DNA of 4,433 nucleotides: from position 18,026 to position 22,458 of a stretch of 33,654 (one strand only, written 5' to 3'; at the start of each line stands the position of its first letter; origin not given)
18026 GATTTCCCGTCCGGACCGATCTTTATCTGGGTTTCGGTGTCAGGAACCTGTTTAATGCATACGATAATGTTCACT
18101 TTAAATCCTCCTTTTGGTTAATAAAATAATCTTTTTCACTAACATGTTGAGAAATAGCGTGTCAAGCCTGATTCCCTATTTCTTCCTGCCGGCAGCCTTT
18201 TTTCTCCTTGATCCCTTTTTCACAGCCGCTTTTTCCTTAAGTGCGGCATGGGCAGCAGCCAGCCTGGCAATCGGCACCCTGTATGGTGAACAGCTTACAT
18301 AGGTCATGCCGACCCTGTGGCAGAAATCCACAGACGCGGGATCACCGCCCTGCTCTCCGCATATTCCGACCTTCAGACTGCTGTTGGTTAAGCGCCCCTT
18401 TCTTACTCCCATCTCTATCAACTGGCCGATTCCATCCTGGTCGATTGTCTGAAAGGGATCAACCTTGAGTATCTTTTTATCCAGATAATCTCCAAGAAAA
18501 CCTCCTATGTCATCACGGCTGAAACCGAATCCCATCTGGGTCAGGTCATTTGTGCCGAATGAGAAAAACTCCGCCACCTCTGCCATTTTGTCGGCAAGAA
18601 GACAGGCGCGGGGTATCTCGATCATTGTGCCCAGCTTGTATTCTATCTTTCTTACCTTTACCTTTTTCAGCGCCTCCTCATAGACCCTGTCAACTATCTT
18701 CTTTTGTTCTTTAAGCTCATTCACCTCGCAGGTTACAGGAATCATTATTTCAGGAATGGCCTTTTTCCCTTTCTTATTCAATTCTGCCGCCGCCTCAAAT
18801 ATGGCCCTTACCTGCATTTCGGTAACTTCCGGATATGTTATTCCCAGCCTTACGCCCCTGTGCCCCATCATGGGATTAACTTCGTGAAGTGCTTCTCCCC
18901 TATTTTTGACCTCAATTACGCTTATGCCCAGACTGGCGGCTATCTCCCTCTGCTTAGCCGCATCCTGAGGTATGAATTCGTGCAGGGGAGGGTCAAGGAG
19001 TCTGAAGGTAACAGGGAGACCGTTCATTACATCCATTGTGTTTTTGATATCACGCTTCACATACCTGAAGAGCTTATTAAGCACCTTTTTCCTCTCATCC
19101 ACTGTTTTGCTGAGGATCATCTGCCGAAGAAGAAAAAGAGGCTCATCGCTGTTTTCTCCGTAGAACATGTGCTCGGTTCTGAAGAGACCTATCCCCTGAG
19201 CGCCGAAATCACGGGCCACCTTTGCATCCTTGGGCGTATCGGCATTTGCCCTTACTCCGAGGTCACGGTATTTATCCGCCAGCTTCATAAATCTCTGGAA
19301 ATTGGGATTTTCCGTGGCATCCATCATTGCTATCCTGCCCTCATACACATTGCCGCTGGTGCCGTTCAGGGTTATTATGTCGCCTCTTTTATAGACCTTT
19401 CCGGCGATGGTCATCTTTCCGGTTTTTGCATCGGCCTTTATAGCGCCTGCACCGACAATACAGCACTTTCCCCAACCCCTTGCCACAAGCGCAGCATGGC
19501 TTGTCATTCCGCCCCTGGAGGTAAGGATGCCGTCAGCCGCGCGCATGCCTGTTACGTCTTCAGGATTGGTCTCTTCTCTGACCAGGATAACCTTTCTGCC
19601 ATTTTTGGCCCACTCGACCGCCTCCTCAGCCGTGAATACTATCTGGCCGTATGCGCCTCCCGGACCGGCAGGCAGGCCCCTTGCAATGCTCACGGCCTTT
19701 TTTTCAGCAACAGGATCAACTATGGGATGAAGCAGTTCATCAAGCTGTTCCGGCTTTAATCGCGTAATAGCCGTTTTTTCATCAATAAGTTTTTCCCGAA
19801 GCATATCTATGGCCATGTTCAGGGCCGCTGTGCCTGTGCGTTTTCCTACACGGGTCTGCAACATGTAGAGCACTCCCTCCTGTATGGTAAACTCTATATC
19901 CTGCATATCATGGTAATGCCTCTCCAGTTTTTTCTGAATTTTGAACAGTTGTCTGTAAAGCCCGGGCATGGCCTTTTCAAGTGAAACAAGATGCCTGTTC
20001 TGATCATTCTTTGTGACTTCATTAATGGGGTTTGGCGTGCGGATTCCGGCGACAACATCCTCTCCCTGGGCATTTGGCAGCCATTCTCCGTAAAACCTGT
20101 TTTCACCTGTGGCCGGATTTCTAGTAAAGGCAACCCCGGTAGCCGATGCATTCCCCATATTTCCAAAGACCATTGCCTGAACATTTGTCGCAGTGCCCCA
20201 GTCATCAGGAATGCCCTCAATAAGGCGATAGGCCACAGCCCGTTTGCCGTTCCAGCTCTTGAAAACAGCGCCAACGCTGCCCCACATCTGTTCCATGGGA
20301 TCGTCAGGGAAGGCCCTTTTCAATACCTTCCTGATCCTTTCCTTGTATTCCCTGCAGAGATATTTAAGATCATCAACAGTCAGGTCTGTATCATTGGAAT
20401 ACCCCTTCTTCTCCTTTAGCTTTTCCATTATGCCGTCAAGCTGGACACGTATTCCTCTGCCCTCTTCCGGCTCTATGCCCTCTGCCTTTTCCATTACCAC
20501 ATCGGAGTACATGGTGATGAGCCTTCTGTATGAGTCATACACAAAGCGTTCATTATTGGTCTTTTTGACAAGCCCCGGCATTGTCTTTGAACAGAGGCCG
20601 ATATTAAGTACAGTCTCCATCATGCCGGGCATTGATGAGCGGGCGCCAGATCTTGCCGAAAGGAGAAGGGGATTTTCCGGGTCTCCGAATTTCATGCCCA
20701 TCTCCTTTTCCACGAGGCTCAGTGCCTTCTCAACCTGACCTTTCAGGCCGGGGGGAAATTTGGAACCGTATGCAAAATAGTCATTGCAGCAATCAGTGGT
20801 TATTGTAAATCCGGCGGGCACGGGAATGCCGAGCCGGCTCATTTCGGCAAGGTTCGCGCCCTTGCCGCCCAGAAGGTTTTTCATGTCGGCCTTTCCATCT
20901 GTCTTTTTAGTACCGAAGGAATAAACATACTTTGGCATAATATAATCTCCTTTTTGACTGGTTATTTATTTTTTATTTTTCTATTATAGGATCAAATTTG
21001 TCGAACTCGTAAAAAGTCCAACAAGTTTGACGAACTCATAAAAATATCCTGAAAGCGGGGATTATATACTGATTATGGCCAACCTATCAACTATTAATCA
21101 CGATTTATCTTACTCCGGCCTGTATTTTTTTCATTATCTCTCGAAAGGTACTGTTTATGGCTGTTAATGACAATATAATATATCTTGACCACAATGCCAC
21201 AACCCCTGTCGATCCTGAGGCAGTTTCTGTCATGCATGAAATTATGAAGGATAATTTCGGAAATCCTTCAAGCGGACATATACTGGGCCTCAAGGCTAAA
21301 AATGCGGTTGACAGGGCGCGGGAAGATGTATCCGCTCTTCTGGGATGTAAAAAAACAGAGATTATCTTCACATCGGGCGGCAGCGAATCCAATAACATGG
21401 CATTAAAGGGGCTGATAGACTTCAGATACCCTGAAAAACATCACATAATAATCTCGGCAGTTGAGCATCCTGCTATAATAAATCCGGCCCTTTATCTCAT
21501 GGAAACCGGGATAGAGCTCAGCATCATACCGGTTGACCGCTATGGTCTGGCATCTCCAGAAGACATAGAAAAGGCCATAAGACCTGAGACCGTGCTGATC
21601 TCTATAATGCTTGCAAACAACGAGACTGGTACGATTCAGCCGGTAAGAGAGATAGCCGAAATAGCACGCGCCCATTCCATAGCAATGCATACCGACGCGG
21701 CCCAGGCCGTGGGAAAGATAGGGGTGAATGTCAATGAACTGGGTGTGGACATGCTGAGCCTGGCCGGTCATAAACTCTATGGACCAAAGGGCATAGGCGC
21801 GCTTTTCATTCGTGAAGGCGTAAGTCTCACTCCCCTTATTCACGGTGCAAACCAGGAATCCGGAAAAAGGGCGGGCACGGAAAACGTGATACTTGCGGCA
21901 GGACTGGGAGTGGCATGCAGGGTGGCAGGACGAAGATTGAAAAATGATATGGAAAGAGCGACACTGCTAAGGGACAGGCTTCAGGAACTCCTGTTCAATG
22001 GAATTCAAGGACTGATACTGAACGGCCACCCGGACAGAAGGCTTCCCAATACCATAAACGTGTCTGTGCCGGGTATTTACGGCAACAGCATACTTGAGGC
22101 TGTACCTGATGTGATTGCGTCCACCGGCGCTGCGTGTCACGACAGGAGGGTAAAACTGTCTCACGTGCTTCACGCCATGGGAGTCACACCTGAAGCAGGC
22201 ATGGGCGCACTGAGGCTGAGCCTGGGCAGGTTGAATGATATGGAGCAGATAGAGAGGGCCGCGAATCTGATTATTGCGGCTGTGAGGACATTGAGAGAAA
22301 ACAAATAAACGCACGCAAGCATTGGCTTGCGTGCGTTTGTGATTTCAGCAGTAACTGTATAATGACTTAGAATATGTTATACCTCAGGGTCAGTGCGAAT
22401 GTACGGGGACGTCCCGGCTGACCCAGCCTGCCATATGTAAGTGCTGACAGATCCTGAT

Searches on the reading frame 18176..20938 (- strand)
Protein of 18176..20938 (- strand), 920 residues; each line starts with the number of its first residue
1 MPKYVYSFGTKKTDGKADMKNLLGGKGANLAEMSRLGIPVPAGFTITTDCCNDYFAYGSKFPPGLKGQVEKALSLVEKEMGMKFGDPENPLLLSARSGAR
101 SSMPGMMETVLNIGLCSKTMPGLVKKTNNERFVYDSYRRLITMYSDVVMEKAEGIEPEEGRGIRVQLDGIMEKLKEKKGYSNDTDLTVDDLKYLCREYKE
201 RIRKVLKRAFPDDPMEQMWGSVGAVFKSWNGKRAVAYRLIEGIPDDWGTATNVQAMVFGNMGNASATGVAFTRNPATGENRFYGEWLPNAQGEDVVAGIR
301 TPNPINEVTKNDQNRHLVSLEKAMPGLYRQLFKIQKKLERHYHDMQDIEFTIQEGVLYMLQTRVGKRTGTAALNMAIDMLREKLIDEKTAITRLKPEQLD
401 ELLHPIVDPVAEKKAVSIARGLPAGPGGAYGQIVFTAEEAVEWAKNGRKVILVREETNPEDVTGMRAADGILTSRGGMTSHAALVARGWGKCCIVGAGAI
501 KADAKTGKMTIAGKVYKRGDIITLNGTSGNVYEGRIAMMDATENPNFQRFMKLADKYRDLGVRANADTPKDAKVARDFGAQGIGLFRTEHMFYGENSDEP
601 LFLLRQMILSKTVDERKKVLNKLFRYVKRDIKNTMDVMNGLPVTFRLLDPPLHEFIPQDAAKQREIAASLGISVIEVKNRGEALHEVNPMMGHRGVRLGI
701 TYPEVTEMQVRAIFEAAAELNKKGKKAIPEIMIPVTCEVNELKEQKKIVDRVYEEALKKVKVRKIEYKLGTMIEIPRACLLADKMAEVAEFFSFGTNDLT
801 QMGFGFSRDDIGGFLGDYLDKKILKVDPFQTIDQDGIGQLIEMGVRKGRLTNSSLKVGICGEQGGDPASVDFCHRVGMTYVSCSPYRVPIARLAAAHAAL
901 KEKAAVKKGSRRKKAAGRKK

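Call 7: search_protein_families(library=pfam, proteins=[window:18176-20938:-], max_evalue=0.001)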
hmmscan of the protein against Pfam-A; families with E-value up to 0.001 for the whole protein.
window:18176-20938:- (920 aa): 3 families
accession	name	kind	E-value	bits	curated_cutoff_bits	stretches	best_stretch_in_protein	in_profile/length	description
PF02896.24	PEP-utilizers_C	-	1e-75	255.1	22.8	1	547-898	7-291/293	PEP-utilising enzyme, PEP-binding domain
PF01326.24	PPDK_N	-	8.3e-52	176.9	27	1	21-382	2-326/328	Pyruvate phosphate dikinase, AMP/ATP-binding domain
PF00391.29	PEP-utilizers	-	2e-22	79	23.1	1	449-529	4-72/72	PEP-utilising enzyme, mobile domain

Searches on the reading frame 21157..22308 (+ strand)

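Call 7: search_protein_families(library=pfam, proteins=[window:21157-22308:+], max_evalue=0.001)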
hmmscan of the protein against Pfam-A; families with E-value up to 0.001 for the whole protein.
window:21157-22308:+ (383 aa): 3 families
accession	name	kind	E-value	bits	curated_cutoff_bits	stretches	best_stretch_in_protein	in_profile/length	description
PF00266.25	Aminotran_5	-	3.1e-73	247.3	21.5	1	8-367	1-370/371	Aminotransferase class-V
PF01212.27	Beta_elim_lyase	-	5.9e-10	39.4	27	1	50-278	33-268/288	Beta-eliminating lyase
PF01041.23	DegT_DnrJ_EryC1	-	8.3e-08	32.3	19.8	1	60-186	35-151/360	DegT/DnrJ/EryC1/StrS aminotransferase family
